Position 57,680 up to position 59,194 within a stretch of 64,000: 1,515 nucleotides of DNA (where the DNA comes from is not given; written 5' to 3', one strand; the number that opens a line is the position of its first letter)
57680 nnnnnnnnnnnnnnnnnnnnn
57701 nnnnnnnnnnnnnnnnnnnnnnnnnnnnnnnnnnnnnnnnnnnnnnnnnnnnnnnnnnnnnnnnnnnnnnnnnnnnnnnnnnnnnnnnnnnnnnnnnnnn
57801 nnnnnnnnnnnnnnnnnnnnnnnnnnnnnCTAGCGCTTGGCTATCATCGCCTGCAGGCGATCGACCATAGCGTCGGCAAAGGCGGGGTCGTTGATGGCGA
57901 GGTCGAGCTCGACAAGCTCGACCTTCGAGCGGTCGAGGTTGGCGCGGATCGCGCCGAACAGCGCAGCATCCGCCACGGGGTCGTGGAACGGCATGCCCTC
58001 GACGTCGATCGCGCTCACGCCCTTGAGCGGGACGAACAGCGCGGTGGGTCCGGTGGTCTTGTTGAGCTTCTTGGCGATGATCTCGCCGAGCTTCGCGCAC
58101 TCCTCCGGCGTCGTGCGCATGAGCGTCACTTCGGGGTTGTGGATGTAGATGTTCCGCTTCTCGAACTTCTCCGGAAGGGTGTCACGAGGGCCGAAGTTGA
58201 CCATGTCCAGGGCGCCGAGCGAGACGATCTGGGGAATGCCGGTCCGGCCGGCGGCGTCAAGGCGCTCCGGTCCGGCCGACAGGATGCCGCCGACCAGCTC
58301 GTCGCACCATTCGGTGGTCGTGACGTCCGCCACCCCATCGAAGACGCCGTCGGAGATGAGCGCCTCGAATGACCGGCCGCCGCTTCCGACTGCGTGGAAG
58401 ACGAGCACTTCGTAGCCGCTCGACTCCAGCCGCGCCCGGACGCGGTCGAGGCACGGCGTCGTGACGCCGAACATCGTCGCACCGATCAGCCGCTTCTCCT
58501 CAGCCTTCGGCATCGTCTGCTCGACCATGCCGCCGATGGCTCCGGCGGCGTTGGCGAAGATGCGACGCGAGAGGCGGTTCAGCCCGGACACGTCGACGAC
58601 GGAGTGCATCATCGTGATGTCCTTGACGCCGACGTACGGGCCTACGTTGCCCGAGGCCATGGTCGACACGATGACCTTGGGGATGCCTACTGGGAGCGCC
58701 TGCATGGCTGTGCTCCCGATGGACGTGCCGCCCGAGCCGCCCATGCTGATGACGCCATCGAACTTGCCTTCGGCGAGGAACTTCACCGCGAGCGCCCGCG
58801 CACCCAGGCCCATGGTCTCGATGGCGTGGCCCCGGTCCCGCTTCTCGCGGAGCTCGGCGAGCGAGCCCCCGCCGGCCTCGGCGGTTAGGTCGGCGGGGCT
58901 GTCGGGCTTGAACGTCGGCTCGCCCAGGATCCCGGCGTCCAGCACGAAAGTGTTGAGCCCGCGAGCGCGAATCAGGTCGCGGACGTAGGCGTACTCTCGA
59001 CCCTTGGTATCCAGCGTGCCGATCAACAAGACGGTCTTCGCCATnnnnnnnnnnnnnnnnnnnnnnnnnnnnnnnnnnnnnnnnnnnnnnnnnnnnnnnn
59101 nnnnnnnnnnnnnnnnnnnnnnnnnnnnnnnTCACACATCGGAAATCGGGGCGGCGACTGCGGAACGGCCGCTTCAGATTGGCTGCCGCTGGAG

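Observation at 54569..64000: Ten-gene minus-strand cluster with a PEP/phosphoryl-transfer theme, built largely from uncharacterised families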

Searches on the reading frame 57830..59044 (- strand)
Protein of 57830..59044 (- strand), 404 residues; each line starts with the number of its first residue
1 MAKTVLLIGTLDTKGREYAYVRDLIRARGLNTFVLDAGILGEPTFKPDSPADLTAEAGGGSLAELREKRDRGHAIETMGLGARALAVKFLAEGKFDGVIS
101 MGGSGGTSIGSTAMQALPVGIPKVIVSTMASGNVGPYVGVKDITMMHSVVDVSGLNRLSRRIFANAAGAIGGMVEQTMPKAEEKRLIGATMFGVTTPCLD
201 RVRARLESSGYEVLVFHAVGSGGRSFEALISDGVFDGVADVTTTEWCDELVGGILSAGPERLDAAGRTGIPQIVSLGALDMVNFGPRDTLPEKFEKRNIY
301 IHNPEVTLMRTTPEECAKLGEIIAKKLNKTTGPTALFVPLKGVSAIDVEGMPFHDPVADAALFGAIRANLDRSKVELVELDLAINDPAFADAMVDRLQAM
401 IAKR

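Call 5: search_protein_families(library=pfam, proteins=[window:57830-59044:-], max_evalue=0.01)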
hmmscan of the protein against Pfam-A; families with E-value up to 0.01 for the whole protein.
window:57830-59044:- (404 aa): 2 families
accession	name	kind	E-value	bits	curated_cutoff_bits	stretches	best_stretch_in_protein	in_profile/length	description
PF23189.1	UPF0261_C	-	9.6e-97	322.9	27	1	184-401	1-218/218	Uncharacterised protein family (UPF0261) C-terminal domain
PF06792.17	UPF0261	-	2.6e-63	213.6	27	1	3-177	1-174/176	Uncharacterised protein family (UPF0261) N-terminal domain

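Call 6: search_protein_families(library=ncbifam, proteins=[window:57830-59044:-], max_evalue=0.01)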
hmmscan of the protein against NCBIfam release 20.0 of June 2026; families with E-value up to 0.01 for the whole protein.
window:57830-59044:- (404 aa): 4 families
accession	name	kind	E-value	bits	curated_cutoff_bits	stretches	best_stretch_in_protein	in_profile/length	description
NF002674.0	PRK02399.1-2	subfamily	2.1e-177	589.9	335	1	2-403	2-403/410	hypothetical protein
NF002673.0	PRK02399.1-1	equivalog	4.1e-139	464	520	1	2-402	2-400/404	hypothetical protein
NF002675.0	PRK02399.1-3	equivalog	1.6e-126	422.3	648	1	4-399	3-394/398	hypothetical protein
NF002676.0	PRK02399.1-4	equivalog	8.3e-105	351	556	1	3-401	5-404/415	hypothetical protein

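Call 10: find_related_loci(query=window:57830-59044:-, collection=genome_contigs, flank=10000)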
Query window:57830-59044:- (404 aa) in genome_contigs; peptide patterns used: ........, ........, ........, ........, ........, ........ (x = any residue, [..] = any of these).
599 stretches matched a pattern (row limit reached: there are more); 545 encode a relative of the query (tblastn E <= 1e-3); the best 80 are kept; 80 distinct loci.
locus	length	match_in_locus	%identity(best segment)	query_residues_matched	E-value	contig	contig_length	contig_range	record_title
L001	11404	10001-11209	92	1-403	0e+0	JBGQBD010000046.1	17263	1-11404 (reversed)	MAG: Candidatus Limnocylindria bacterium isolate OBJ2_061818_130_15 k141_778089_length_17263_cov_9.0000, whole genome sh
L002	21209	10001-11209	87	1-403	0e+0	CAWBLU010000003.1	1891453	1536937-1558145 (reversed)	MAG: uncultured Chloroflexia bacterium isolate MFD02416.bin.1.291 genome assembly, contig: contig_2514, whole genome sho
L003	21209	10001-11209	92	1-403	0e+0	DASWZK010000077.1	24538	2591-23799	MAG TPA_asm: Candidatus Limnocylindrales bacterium isolate SMAG_U3736 k141_129670, whole genome shotgun sequence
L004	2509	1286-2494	90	1-403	0e+0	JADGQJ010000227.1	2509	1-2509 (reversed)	MAG: Chloroflexota bacterium isolate Chersky.2_5 contig-100_36289, whole genome shotgun sequence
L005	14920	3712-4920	90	1-403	0e+0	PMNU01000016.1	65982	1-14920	MAG: Chloroflexi bacterium isolate fen_1019 73.20110600_E2D.3_contig_781, whole genome shotgun sequence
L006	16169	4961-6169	90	1-403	0e+0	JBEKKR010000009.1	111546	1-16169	MAG: Candidatus Limnocylindrales bacterium isolate SPRUCE 351 SPRUCE_351_9, whole genome shotgun sequence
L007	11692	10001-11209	90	1-403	0e+0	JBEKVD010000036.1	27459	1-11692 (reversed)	MAG: Candidatus Limnocylindrales bacterium isolate SPRUCE 597 SPRUCE_597_36, whole genome shotgun sequence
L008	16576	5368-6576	90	1-403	0e+0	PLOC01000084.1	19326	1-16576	MAG: Chloroflexi bacterium isolate fen_1069 73.20120800_E1D.31_contig_7084, whole genome shotgun sequence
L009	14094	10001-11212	85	1-404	0e+0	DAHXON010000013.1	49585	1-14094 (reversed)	MAG TPA_asm: Chloroflexi bacterium isolate clean318 NODE_13_length_49585_cov_4.812313, whole genome shotgun sequence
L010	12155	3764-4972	87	1-403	0e+0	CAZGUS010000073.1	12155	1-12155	MAG TPA_asm: uncultured Anaerolineaceae bacterium isolate binchicken_co50_320 genome assembly, contig: NODE_6351_length_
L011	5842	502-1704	78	1-401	0e+0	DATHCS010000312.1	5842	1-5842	MAG TPA_asm: Candidatus Dormiibacterota bacterium isolate SMAG_U12373 k141_517576, whole genome shotgun sequence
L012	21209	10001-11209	87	1-403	0e+0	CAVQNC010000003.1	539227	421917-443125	MAG: uncultured Chloroflexia bacterium isolate MFD03726.bin.1.123 genome assembly, contig: contig_20065, whole genome sh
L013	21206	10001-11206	77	1-402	0e+0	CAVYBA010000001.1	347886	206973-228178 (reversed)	MAG: uncultured Chloroflexia bacterium isolate MFD04944.bin.2.190 genome assembly, contig: contig_10671, whole genome sh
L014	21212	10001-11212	79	1-404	0e+0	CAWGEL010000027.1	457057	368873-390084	MAG: uncultured Chloroflexia bacterium isolate MFD01872.bin.3.367 genome assembly, contig: contig_80221, whole genome sh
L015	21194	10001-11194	76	2-399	0e+0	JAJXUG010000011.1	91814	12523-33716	MAG: Chloroflexi bacterium isolate BP4.bin83 NODE_189_length_91814_cov_4.927612, whole genome shotgun sequence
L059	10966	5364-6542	68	4-397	2e-169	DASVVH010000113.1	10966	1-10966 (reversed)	MAG TPA_asm: Ardenticatenaceae bacterium isolate SMAG_U3338 k141_525704, whole genome shotgun sequence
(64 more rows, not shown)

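Call 15: search_solved_structures(query=window:57830-59044:-, max_evalue=0.001, show_alignments=2)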
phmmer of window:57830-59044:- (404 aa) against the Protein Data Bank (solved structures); distinct sequences matched with E-value up to 0.001: 4.
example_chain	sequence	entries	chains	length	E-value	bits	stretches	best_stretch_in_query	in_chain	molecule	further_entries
3wry_A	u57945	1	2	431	3.8e-85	289.9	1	71-397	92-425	Tm-1 protein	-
3wrw_A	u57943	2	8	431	4.8e-85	289.6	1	73-397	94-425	Tm-1 protein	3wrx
9mpy_A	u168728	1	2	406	1.3e-72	248.7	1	4-402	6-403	UPF0261 domain-containing protein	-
3wrv_A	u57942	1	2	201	4.5e-22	82.3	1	71-174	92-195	Tm-1 protein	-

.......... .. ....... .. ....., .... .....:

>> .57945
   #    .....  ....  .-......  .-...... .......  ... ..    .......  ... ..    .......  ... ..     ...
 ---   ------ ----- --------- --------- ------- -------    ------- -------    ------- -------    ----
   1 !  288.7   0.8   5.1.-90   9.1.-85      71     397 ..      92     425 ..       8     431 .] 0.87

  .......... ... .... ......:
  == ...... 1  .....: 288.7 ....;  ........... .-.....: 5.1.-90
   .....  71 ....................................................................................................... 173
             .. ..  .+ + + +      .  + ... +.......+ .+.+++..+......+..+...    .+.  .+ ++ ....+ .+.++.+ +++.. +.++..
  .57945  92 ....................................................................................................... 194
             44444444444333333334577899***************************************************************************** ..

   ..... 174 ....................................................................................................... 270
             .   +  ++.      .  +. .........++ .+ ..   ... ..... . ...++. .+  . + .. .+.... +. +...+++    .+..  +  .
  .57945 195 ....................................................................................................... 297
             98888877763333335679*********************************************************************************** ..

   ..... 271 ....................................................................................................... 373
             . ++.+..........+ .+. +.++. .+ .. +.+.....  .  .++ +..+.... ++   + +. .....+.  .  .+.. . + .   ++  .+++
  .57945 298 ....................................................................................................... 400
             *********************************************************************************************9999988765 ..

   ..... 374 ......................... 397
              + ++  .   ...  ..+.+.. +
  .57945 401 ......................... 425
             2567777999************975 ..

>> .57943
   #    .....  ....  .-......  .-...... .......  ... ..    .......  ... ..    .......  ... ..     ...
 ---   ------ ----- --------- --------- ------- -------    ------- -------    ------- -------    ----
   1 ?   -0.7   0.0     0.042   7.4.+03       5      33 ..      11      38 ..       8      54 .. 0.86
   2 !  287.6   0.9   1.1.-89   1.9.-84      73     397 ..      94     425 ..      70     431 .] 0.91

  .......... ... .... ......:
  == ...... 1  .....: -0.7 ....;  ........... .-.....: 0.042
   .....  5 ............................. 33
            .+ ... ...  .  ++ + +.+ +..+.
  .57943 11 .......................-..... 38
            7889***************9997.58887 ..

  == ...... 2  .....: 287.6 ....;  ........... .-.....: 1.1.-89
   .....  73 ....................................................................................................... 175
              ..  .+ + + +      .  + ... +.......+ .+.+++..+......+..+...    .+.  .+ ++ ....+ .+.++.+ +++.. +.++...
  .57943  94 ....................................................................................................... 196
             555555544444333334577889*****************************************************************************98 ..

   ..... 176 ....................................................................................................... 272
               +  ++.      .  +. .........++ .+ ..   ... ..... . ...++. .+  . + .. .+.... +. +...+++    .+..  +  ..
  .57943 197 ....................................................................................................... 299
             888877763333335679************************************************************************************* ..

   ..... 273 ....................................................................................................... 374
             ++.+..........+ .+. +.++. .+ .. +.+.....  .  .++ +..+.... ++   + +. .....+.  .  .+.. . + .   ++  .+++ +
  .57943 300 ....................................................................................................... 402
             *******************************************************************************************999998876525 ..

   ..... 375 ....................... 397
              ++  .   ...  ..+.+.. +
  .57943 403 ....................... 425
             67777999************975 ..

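Call 62: search_solved_structures(query=window:57830-59044:-, max_evalue=1e-30, show_alignments=3)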
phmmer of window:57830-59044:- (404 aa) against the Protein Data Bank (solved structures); distinct sequences matched with E-value up to 1e-30: 3.
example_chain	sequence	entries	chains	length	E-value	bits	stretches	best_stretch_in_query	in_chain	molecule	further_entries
3wry_A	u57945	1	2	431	3.8e-85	289.9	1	71-397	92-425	Tm-1 protein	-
3wrw_A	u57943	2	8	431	4.8e-85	289.6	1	73-397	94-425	Tm-1 protein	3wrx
9mpy_A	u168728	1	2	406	1.3e-72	248.7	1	4-402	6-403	UPF0261 domain-containing protein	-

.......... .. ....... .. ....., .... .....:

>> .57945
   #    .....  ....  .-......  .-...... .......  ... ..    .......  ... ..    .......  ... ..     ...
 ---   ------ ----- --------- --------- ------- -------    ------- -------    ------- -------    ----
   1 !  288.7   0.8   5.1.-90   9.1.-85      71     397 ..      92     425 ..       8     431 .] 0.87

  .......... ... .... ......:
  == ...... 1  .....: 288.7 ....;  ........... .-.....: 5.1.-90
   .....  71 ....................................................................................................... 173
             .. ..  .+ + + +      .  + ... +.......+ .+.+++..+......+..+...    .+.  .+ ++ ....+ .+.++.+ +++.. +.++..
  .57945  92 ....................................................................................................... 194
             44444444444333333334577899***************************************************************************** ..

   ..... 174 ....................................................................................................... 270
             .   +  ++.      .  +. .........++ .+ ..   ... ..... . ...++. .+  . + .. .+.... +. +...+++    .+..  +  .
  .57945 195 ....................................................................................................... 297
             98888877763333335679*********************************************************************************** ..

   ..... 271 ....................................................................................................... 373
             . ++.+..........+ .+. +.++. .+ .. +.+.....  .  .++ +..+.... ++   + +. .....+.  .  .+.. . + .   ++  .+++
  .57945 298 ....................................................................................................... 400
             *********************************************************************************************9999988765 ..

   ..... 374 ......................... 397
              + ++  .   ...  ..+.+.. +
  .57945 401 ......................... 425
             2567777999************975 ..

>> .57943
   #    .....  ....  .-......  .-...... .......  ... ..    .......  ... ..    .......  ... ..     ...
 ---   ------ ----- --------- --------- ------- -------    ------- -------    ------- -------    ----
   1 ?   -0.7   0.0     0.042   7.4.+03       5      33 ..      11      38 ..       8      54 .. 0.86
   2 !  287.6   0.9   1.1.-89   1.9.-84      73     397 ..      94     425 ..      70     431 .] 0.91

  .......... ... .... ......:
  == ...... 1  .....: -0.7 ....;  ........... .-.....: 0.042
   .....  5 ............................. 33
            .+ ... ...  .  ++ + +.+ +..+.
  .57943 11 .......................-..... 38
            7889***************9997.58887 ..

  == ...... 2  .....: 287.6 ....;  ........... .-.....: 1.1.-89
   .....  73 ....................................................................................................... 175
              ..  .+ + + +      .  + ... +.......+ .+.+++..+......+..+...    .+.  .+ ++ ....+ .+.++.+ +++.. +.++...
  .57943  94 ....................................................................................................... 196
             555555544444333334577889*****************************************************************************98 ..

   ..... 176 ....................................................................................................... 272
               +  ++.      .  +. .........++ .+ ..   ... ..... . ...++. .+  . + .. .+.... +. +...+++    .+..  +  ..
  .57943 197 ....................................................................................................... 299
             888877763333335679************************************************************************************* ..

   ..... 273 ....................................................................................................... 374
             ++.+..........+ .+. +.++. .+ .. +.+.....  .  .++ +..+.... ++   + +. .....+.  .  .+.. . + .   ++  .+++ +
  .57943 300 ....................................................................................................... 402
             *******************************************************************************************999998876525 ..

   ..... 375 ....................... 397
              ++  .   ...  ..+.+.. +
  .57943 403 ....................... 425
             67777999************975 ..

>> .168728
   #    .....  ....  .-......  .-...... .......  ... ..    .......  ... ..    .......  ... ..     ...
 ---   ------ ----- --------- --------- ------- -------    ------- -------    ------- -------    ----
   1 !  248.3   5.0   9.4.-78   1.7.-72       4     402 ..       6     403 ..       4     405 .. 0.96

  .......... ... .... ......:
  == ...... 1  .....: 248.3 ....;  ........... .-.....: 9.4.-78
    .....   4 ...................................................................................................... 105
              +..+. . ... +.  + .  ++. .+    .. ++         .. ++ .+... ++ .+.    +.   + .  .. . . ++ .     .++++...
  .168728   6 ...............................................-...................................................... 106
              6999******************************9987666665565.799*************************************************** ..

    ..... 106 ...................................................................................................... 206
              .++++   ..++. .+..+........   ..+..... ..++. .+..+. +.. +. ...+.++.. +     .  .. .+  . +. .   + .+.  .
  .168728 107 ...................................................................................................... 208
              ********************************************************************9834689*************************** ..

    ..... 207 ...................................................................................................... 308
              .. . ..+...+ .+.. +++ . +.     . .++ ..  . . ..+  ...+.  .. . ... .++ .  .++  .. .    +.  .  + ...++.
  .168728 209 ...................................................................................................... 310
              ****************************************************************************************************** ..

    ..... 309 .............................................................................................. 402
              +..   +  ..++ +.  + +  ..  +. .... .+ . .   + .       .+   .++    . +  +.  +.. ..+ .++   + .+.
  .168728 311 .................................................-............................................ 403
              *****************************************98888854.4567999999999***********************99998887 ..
